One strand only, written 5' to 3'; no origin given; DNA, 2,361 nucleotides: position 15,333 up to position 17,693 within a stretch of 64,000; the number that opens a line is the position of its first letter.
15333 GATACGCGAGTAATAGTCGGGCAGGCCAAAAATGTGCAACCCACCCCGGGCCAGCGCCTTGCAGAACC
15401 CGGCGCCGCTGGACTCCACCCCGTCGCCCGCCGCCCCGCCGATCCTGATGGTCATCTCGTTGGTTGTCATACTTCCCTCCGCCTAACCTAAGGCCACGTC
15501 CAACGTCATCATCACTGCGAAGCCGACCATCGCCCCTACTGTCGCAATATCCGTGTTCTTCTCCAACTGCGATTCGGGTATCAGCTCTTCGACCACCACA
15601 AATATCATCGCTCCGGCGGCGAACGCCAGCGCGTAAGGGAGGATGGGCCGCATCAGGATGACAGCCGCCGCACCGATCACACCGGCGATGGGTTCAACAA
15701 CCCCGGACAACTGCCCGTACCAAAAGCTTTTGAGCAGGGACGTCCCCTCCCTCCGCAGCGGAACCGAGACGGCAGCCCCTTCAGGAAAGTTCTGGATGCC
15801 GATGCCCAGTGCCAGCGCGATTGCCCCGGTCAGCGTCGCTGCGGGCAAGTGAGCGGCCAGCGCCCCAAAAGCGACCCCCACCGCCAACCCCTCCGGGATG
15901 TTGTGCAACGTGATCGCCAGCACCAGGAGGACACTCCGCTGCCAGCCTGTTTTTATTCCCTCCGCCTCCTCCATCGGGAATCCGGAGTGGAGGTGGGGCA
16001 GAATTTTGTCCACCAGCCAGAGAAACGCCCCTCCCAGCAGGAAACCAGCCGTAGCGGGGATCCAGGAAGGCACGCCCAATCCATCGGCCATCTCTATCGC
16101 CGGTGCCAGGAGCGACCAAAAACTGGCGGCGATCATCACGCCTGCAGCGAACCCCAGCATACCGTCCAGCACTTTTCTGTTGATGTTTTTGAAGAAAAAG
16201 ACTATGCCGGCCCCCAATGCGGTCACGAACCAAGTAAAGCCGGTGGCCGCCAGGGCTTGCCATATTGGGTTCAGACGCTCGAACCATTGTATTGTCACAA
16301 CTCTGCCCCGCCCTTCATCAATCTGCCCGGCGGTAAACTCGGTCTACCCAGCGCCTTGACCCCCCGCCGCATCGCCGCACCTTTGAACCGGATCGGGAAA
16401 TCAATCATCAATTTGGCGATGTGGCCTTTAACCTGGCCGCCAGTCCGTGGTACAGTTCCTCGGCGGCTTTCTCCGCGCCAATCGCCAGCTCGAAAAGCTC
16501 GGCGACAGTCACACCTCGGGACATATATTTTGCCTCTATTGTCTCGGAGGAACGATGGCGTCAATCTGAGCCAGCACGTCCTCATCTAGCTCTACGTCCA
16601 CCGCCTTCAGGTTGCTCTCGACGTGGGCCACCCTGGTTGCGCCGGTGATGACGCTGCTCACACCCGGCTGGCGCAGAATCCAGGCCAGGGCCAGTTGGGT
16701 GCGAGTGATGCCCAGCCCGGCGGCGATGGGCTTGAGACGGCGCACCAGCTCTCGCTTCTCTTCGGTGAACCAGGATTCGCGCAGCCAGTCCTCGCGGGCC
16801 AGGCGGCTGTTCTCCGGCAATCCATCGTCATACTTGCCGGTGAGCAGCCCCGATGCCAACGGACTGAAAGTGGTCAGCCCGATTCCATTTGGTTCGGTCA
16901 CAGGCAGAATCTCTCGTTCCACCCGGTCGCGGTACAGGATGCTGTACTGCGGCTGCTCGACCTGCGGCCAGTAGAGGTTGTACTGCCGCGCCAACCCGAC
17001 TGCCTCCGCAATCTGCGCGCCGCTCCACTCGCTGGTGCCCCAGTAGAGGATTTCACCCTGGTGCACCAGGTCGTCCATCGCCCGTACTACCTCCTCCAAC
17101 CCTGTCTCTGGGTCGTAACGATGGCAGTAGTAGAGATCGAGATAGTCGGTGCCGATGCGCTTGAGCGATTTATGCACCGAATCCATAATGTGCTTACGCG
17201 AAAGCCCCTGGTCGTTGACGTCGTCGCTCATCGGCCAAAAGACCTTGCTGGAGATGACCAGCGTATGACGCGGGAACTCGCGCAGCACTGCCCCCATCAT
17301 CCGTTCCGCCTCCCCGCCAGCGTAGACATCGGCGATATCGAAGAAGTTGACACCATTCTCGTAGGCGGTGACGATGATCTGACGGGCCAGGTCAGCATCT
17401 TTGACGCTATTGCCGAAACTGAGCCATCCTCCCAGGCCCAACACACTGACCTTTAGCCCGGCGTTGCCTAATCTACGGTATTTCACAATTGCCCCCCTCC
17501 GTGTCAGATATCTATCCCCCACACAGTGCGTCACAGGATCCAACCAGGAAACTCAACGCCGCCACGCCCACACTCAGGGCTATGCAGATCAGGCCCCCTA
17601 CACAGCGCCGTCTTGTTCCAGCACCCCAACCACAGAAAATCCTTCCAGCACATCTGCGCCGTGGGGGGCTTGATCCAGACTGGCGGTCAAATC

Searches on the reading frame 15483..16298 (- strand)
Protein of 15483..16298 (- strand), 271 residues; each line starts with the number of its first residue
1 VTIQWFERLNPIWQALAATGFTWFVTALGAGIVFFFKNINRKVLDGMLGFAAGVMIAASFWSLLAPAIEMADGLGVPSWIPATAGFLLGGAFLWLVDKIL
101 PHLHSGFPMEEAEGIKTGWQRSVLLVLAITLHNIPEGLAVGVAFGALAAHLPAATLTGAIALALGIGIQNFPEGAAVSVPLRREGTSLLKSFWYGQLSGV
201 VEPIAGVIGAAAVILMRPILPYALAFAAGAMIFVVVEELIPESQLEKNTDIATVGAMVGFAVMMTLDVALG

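Call 48: search_protein_families(library=pfam, proteins=[window:15483-16298:-], max_evalue=0.00001)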
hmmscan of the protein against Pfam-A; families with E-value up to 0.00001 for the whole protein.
window:15483-16298:- (271 aa): 1 family
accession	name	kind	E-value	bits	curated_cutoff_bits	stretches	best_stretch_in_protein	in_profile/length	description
PF02535.28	Zip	-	3.2e-24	86.2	35.1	2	120-266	176-322/323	ZIP Zinc transporter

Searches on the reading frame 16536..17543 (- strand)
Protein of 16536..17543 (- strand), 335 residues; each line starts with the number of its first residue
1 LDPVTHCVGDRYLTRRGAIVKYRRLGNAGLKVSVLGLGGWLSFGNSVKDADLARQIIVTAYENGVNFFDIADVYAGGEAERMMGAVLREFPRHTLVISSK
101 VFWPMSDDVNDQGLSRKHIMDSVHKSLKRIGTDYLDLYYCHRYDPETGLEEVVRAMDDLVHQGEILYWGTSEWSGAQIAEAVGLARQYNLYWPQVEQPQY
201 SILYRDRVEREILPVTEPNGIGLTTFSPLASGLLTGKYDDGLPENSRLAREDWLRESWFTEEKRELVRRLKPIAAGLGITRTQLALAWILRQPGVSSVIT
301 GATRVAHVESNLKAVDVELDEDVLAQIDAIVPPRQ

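Call 48: search_protein_families(library=pfam, proteins=[window:16536-17543:-], max_evalue=0.00001)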
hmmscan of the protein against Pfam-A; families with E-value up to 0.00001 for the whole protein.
window:16536-17543:- (335 aa): 1 family
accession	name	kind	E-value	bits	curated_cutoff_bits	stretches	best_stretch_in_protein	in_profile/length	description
PF00248.27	Aldo_ket_red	-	3e-74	250.1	24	1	35-331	2-290/291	Aldo/keto reductase family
